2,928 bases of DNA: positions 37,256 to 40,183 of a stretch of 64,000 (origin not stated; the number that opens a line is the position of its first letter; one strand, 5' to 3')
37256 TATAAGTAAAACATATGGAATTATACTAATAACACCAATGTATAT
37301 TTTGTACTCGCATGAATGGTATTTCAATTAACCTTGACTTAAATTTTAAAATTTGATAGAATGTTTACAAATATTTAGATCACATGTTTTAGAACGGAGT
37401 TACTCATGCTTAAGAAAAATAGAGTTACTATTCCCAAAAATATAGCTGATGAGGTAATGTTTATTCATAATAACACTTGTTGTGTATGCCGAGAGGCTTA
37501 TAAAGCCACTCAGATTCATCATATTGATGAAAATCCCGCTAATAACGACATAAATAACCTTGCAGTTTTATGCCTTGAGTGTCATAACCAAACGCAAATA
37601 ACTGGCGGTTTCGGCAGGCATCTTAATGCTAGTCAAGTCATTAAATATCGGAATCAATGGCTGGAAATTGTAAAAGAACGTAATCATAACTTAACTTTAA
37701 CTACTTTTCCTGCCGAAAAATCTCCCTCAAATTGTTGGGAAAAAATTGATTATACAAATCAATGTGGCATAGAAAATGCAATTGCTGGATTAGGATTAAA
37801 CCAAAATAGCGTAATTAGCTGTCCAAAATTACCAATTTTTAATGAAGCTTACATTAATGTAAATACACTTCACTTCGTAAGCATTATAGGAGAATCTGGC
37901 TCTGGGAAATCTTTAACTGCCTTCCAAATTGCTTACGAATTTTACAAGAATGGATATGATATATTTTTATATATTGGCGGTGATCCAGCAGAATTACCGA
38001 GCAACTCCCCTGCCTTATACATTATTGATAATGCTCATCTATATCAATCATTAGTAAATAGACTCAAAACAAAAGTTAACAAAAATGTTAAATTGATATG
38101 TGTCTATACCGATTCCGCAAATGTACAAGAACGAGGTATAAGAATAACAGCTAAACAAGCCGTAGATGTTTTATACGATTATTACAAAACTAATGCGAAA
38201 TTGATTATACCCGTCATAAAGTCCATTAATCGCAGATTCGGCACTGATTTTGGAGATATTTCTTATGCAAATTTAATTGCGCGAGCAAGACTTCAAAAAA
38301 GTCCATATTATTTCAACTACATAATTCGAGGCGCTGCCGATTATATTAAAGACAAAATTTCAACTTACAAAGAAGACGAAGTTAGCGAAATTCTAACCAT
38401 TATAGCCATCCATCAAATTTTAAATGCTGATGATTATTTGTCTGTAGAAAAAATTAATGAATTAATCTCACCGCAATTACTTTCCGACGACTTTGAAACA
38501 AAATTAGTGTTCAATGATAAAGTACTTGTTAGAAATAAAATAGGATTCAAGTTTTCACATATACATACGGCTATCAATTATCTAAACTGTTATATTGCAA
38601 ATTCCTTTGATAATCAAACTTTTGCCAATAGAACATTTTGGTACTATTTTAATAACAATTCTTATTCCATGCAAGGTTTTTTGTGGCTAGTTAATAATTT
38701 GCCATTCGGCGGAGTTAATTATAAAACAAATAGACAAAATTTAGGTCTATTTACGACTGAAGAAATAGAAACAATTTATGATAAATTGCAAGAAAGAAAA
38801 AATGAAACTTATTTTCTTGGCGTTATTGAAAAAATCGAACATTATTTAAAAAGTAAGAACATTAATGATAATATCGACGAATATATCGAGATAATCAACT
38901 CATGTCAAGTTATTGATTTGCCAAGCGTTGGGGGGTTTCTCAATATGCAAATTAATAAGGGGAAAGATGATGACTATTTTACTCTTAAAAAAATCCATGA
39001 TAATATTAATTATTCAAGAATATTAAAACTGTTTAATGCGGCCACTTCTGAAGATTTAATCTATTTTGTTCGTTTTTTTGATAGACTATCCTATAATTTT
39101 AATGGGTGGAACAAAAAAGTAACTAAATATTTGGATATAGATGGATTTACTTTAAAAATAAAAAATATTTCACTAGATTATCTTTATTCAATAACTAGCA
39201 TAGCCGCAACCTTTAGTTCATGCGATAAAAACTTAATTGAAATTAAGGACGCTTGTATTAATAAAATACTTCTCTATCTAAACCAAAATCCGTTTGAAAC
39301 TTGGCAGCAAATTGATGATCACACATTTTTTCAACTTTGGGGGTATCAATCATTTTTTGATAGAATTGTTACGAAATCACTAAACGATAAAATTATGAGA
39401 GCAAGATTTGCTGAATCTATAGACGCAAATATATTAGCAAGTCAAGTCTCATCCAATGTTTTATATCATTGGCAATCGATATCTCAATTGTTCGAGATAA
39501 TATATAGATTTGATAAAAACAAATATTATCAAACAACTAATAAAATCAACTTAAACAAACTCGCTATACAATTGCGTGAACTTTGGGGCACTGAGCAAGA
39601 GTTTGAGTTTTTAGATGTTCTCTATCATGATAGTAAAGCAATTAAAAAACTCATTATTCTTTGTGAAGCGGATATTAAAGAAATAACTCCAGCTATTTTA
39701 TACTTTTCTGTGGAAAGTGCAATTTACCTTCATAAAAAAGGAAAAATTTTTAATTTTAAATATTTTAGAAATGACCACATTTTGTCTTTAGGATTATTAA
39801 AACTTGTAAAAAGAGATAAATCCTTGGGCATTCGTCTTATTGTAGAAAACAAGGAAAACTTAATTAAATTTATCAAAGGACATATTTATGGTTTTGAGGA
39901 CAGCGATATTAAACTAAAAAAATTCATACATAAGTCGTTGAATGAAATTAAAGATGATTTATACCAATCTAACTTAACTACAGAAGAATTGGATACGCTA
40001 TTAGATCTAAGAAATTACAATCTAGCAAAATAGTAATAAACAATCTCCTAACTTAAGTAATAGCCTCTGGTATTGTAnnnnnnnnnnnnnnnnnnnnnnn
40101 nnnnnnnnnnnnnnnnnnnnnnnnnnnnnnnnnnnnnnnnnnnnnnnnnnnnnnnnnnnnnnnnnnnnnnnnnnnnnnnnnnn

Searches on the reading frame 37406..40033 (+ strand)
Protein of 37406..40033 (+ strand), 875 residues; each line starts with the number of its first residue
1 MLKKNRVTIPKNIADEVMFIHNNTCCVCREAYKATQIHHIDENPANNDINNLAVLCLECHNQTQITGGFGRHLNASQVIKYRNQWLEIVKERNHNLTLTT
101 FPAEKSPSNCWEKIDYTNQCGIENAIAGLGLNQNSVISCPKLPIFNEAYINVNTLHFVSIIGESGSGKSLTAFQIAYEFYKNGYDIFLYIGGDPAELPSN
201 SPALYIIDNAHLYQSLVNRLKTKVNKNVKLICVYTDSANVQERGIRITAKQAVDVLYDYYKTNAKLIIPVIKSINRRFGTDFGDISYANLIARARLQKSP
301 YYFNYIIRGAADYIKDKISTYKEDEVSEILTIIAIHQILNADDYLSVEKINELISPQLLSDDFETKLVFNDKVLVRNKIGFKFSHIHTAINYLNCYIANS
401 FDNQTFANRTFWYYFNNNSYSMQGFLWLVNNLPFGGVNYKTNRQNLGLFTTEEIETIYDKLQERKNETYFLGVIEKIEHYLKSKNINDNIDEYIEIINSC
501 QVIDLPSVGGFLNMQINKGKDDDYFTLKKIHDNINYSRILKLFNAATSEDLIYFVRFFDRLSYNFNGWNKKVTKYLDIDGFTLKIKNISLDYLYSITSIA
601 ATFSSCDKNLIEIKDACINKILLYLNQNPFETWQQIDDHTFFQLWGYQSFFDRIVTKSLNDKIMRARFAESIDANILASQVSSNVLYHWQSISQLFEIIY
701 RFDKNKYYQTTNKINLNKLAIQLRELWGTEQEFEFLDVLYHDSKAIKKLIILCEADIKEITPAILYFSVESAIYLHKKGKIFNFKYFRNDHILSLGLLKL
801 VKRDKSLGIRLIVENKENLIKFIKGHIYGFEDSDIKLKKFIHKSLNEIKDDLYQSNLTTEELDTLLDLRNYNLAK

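Call 10: search_protein_families(library=pfam, proteins=[window:37406-40033:+], max_evalue=0.01)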
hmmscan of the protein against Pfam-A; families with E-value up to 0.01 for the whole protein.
window:37406-40033:+ (875 aa): 6 families
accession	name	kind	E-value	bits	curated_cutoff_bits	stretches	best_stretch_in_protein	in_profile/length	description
PF20720.3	nSTAND3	-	1.7e-06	28.3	27.2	1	144-197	6-57/155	Novel STAND NTPase 3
PF13392.12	HNH_3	-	0.00041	20.4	24.8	1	35-54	19-38/46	HNH endonuclease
PF25199.1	nSTAND_NTPase5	-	0.00094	19.5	34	1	155-227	41-122/145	Novel STAND NTPase 5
PF04851.21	ResIII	-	0.0037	17.6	22.5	0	158-307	26-130/164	Type III restriction enzyme, res subunit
PF01935.23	DUF87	-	0.0039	17.7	23.2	0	148-186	14-55/220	Helicase HerA, central domain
PF01844.29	HNH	-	0.0099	16.4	21.4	0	26-62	2-43/47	HNH endonuclease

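Call 58: search_protein_families(library=padloc, proteins=[window:37406-40033:+], max_evalue=0.001)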
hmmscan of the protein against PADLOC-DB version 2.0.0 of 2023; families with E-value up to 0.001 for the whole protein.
window:37406-40033:+ (875 aa): 4 families
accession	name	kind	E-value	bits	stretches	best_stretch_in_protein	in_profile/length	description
PDLC00642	ZorE2|ZorE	-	3.2e-06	24.8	1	25-80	219-275/283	HNH endonuclease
PDLC04140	mad8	-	2.4e-05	22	1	148-247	20-101/314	mads_8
PDLC00643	ZorE2|ZorE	-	6.6e-05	20.3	1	24-63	217-261/282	HNH endonuclease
PDLC00645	ZorE2|ZorE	-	0.00081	16.5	0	13-65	204-256/375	HNH endonuclease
